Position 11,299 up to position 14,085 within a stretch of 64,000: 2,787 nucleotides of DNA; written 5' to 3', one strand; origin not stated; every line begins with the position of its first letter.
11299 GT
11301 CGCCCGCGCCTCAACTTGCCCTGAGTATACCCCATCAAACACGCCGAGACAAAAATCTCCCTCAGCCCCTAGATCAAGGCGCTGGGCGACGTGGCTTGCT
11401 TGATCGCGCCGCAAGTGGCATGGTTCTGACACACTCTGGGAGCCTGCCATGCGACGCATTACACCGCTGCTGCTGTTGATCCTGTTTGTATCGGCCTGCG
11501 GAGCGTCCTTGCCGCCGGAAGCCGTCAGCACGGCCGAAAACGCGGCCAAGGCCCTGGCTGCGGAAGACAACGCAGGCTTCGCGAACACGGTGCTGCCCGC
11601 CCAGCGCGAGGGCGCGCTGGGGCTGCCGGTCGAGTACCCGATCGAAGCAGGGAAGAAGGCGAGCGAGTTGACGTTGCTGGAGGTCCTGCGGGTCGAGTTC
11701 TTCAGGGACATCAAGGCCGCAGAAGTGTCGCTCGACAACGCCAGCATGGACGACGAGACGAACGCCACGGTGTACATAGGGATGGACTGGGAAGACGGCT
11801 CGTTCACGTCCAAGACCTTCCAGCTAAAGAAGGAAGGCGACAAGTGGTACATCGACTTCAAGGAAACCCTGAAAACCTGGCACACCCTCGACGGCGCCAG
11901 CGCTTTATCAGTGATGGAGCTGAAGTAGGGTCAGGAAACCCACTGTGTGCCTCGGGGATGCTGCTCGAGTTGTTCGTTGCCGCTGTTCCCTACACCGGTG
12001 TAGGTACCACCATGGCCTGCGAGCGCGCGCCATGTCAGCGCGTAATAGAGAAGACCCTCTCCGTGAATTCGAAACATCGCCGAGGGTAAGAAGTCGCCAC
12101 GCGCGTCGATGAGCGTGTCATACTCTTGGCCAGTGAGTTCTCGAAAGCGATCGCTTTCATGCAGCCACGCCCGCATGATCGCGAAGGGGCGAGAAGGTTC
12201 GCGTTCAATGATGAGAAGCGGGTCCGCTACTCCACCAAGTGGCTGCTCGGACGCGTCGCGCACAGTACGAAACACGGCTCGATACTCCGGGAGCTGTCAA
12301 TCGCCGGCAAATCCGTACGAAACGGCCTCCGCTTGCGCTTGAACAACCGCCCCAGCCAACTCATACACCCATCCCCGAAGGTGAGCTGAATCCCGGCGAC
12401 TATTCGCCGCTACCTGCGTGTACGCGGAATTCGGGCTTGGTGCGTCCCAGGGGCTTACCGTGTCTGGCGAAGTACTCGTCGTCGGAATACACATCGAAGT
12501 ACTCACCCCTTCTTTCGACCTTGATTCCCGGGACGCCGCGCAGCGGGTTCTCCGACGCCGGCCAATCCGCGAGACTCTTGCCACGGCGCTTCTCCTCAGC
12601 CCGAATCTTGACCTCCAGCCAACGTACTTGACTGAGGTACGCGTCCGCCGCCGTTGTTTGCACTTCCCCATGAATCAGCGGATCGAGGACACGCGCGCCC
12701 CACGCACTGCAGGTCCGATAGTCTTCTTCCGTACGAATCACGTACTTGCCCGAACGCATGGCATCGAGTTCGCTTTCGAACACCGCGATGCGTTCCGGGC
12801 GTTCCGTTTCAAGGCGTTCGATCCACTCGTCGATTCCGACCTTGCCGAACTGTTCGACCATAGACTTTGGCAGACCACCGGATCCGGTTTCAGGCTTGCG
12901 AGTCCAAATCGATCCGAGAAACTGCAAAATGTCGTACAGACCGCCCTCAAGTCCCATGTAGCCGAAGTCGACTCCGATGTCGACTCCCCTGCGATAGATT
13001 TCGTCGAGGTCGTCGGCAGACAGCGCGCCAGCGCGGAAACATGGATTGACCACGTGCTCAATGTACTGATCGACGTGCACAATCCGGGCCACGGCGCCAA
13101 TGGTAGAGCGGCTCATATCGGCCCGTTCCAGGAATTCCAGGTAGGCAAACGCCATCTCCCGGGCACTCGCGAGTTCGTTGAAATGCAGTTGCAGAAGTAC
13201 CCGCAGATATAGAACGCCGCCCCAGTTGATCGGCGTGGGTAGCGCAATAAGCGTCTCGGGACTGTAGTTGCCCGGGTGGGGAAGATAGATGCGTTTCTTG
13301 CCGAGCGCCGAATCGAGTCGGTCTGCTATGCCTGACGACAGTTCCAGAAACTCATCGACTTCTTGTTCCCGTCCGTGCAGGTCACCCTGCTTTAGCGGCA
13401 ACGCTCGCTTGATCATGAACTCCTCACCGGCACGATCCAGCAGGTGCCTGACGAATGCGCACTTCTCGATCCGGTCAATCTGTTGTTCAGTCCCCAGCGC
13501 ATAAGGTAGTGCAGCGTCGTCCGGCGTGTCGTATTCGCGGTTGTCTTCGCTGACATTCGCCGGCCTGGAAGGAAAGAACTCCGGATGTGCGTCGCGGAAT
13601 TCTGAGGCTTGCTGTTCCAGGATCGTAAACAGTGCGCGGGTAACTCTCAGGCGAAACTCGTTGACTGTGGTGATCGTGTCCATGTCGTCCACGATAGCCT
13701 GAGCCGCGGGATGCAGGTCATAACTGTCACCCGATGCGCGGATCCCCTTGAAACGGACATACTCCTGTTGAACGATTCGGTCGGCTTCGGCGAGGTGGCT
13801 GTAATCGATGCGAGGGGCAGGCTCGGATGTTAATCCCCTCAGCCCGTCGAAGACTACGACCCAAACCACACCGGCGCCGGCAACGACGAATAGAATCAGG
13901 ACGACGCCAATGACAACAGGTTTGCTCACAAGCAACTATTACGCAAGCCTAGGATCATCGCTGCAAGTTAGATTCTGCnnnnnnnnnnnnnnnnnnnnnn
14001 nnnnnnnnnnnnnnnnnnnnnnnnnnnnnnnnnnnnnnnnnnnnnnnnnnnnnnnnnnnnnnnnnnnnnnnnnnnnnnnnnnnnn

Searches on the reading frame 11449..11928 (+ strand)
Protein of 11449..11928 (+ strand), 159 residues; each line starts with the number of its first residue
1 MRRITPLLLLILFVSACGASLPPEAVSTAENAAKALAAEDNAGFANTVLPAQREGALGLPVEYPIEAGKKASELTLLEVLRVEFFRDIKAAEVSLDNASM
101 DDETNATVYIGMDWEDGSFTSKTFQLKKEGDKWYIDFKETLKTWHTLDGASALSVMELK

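Call 48: search_protein_families(library=pfam, proteins=[window:11449-11928:+], max_evalue=0.01)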
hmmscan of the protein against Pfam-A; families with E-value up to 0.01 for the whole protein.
window:11449-11928:+ (159 aa): 1 family
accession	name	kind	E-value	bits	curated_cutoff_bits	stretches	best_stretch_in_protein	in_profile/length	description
PF12870.14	DUF4878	-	0.00043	21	24.1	1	16-135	2-111/112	Domain of unknown function (DUF4878)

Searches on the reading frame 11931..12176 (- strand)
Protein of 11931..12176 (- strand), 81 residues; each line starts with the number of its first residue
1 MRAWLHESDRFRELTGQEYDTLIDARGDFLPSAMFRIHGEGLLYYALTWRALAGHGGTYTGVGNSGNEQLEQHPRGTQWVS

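Call 68: list_cluster_members(proteins=[window:11931-12176:-, window:11934-12275:-, window:17220-17954:-])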
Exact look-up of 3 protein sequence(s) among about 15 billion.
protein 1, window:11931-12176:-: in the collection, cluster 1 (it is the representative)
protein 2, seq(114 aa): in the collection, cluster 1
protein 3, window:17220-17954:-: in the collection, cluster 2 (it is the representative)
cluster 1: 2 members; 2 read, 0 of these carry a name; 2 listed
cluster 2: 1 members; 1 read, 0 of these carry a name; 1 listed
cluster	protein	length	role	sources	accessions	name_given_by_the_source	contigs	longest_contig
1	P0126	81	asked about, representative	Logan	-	-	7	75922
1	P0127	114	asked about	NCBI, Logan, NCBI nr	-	-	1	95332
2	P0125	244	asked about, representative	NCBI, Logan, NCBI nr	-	-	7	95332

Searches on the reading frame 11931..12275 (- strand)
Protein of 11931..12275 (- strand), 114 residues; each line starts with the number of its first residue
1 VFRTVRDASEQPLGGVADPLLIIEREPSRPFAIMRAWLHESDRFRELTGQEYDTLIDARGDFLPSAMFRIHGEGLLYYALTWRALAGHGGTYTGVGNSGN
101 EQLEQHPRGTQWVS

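Call 3: search_protein_families(library=pfam, proteins=[window:11931-12275:-], max_evalue=1)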
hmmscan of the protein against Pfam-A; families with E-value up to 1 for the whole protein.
window:11931-12275:- (114 aa): 0 families

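Call 4: search_protein_families(library=ncbifam, proteins=[window:11931-12275:-], max_evalue=1)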
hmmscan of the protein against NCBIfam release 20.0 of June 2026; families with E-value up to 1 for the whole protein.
window:11931-12275:- (114 aa): 0 families

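Call 6: search_protein_families(library=padloc, proteins=[window:11931-12275:-], max_evalue=1)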
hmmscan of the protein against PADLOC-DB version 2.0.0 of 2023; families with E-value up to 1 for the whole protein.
window:11931-12275:- (114 aa): 0 families

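Call 45: search_protein_families(library=phrogs, proteins=[window:11931-12275:-], max_evalue=1)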
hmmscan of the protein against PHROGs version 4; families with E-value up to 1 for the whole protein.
window:11931-12275:- (114 aa): 0 families

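Call 69: find_related_loci(query=window:11931-12275:-, collection=metagenome_contigs, flank=8000)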
Query window:11931-12275:- (114 aa) in metagenome_contigs; peptide patterns used: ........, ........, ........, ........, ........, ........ (x = any residue, [..] = any of these).
132 stretches matched a pattern, but none encodes a relative of the query by tblastn (E <= 1e-3).

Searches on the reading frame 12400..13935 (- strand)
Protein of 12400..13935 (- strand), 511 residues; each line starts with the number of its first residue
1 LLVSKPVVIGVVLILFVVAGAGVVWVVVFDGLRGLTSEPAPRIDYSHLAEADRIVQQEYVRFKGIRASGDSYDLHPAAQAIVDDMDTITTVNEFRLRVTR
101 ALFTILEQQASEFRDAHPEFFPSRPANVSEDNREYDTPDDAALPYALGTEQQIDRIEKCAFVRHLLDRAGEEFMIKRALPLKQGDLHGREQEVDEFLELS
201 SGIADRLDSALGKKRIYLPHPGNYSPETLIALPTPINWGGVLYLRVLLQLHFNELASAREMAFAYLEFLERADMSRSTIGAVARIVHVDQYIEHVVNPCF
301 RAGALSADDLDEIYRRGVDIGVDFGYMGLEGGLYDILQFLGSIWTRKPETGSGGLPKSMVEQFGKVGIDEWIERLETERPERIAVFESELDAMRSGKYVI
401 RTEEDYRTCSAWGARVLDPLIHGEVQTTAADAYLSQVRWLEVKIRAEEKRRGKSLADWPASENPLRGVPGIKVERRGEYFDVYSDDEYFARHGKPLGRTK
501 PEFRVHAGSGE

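Call 3: search_protein_families(library=pfam, proteins=[window:12400-13935:-], max_evalue=1)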
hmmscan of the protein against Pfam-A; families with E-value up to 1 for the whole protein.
window:12400-13935:- (511 aa): 0 families

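Call 4: search_protein_families(library=ncbifam, proteins=[window:12400-13935:-], max_evalue=1)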
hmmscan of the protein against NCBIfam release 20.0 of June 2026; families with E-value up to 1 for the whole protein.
window:12400-13935:- (511 aa): 1 family
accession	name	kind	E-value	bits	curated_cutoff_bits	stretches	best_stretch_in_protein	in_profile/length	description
TIGR01494.1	ATPase_P-type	subfamily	0.039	12.4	62.3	1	59-136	226-302/478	HAD-IC family P-type ATPase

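Call 6: search_protein_families(library=padloc, proteins=[window:12400-13935:-], max_evalue=1)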
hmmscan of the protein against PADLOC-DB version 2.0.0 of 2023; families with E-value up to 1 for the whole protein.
window:12400-13935:- (511 aa): 0 families

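Call 18: find_homologous_proteins(query=window:12400-13935:-)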
Query window:12400-13935:- (511 aa): 2 proteins with E <= 0.001 among 8000 candidates.
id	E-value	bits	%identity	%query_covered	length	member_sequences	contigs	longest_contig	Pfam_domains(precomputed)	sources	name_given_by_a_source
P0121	0.0e+0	1157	100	100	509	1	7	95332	-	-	-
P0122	5.7e-38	149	28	88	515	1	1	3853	-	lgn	-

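Call 22: find_encoding_contigs(protein=P0122, flank=10000, max_places=6)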
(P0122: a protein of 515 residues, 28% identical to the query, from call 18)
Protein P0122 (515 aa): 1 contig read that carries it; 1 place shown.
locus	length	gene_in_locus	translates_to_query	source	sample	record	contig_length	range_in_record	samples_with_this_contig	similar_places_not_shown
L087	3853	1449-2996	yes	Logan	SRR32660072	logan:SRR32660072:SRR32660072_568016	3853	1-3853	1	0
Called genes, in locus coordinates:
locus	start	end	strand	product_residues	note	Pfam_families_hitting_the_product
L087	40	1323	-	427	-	PF01979:Amidohydro_1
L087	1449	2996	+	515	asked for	-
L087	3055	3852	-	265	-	?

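Call 40: find_encoding_contigs(protein=P0121, flank=10000, max_places=8)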
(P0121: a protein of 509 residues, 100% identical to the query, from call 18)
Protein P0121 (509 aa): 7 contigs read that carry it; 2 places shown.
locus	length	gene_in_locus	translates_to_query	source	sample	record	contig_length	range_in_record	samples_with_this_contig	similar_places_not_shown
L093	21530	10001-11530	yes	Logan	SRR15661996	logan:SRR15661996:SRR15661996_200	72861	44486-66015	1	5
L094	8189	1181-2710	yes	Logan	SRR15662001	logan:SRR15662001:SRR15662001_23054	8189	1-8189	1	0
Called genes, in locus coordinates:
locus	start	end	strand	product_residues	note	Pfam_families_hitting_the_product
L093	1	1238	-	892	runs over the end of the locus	PF00311:PEPcase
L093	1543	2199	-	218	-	PF00535:Glycos_transf_2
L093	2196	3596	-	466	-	PF12390:Se-cys_synth_N, PF03841:SelA, PF01212:Beta_elim_lyase (weak)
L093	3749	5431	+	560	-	PF02690:Na_Pi_cotrans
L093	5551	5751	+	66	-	-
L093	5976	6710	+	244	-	-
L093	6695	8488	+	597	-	PF13620:CarboxypepD_reg (faint)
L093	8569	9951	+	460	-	PF04055:Radical_SAM (weak)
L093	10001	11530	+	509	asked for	-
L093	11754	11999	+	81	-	-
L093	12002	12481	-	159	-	-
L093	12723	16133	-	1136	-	PF15780:ASH (faint), PF22073:Cep192_D4 (faint), PF05345:He_PIG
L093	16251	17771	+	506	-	-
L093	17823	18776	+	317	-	-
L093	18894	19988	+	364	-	-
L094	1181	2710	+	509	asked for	-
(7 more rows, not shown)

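Call 42: search_solved_structures(query=window:12400-13935:-, max_evalue=10)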
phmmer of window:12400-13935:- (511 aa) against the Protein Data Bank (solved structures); distinct sequences matched with E-value up to 10: 4.
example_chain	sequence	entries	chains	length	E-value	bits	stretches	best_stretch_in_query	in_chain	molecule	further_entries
5xhw_A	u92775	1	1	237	0.025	16.3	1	328-385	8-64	Putative 6-deoxy-D-mannoheptose pathway protein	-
7jm6_A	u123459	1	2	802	1.2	10.8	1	95-158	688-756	Chloride channel protein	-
7bxu_A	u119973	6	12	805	1.6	10.4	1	109-159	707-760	H(+)/Cl(-) exchange transporter 7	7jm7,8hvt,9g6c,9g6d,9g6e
7cq5_C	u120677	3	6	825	1.6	10.3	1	109-159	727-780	H(+)/Cl(-) exchange transporter 7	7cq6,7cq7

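Call 45: search_protein_families(library=phrogs, proteins=[window:12400-13935:-], max_evalue=1)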
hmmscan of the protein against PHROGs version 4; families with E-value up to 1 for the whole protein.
window:12400-13935:- (511 aa): 1 family
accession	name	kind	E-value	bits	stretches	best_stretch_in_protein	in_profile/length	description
phrog_22488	-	unknown function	0.48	11.7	1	127-195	47-112/139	-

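Call 62: predict_structure(alignment_id=A2)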
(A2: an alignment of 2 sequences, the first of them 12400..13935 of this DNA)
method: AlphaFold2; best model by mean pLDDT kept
length: 511 residues; sequences in the alignment: 2
mean_pLDDT: 51.4   pTM: 0.39
mean pLDDT of the five models: 51.4, 44.3, 42.1, 41.9, 39.7
residues with pLDDT >= 90: 0; 70-90: 76; 50-70: 194; < 50: 241
segments of 3 or more residues with pLDDT < 50: 1-7, 19-51, 103-135, 171-178, 218-237, 275-283, 317-430, 506-511
pLDDT, mean of each block of 10 residues (from residue 1): 44 52 42 28 32 57 73 61 75 52 47 41 31 52 60 66 65 45 73 81 71 58 29 39 71 81 74 45 50 65 67 51 32 36 33 31 31 35 33 33 44 41 42 52 56 60 57 65 66 56 49 28
secondary structure, 60 per line:
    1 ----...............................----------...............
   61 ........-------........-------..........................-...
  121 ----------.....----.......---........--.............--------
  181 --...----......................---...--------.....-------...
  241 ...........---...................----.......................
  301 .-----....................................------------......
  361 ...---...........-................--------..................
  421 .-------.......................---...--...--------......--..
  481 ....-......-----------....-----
elements in order: H5-35 H46-68 H76-83 H91-116 H131-135 E140-142 H143-146 H150-157 H160-172 H190-211 E215-217 H226-230 H238-251 H255-271 H278-301 H307-342 H355-363 H367-377 H379-394 H403-421 H429-451 E471-476 E479-484 H486-491 E503-506

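Call 66: fold_search(model_id=the predicted structure, library=pdb)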
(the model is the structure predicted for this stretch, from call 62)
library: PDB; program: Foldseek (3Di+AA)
matches with E <= 10: 355; with E <= 0.001: 0
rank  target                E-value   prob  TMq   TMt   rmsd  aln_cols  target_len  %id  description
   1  9mg8_B                1.4e-01  0.14  0.09  0.11  26.7       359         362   14  Crystal Structure of b-iTHR-110 (released 2025-12-17)
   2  9mg8_A                2.2e-01  0.18  0.12  0.15  28.7       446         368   12  Crystal Structure of b-iTHR-110 (released 2025-12-17)
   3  6r1j_J                4.6e-01  0.13  0.09  0.15  33.2       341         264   14  Structure of the soluble AhlC triple head mutant of the tripartite alpha-pore forming toxin, AHL, from Aeromonas hydro (released 2019-07-10)
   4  6h2e_P                5.0e-01  0.13  0.10  0.16  32.3       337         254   13  Structure of the soluble AhlC of the tripartite alpha-pore forming toxin, AHL, from Aeromonas hydrophila. (released 2019-07-10)
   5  4tql_A                5.9e-01  0.12  0.09  0.18  32.2       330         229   11  Computationally designed three helix bundle (released 2014-10-15)
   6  2wcd_A                7.3e-01  0.10  0.08  0.13  31.9       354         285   11  Crystal structure of the assembled cytolysin A pore (released 2009-05-05)
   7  3w3x_A                7.3e-01  0.08  0.12  0.08  26.9       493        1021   12  Crystal structure of Kap121p bound to Pho4p (released 2013-04-10)
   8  9pkq_A                8.6e-01  0.09  0.14  0.14  19.6       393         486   11  Structure of the cytoplasmic domain of unliganded human Tom70, open and closed conformations (released 2026-03-18)
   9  6r1j_D                9.0e-01  0.10  0.10  0.17  32.3       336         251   13  Structure of the soluble AhlC triple head mutant of the tripartite alpha-pore forming toxin, AHL, from Aeromonas hydro (released 2019-07-10)
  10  6h2e_Q                9.4e-01  0.10  0.09  0.15  32.0       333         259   14  Structure of the soluble AhlC of the tripartite alpha-pore forming toxin, AHL, from Aeromonas hydrophila. (released 2019-07-10)
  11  5j1i_B                1.1e+00  0.05  0.08  0.12  38.5       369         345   15  Structure of the spectrin repeats 7, 8, and 9 of the plakin domain of plectin (released 2016-07-20)
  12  5cwn                  1.1e+00  0.38  0.18  0.34  16.2       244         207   13  Crystal structure of de novo designed helical repeat protein DHR71 (released 2015-12-16)
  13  8qtt_C                1.1e+00  0.20  0.14  0.26  19.3       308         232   12  Crystal structure of a C-terminally truncated version of Arabidopsis thaliana 14-3-3 omega in complex with a phosphope (released 2023-11-15)
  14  8z9a_C                1.2e+00  0.06  0.09  0.11  26.8       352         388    9  Cryo-EM structure of the insect olfactory receptor OR5-Orco heterocomplex from Acyrthosiphon pisum bound with geranyl  (released 2024-06-19)
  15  5oxf_C                1.2e+00  0.06  0.09  0.07  30.6       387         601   11  An oligomerised bacterial dynamin pair provides a mechanism for the long range sensing and tethering of membranes (released 2018-09-05)
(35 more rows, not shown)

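Call 70: find_related_loci(query=A2, collection=metagenome_contigs, flank=8000)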
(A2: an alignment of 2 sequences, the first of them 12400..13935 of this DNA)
Query A2 (511 aa) in metagenome_contigs; peptide patterns used: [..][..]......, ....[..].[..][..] (x = any residue, [..] = any of these).
534 stretches matched a pattern, but none encodes a relative of the query by tblastn (E <= 1e-3).

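Call 71: find_related_loci(query=A2, collection=viral_contigs, flank=5000)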
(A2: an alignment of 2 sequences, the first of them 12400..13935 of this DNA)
Query A2 (511 aa) in viral_contigs; peptide patterns used: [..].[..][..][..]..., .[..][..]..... (x = any residue, [..] = any of these).
190 stretches matched a pattern, but none encodes a relative of the query by tblastn (E <= 1e-3).
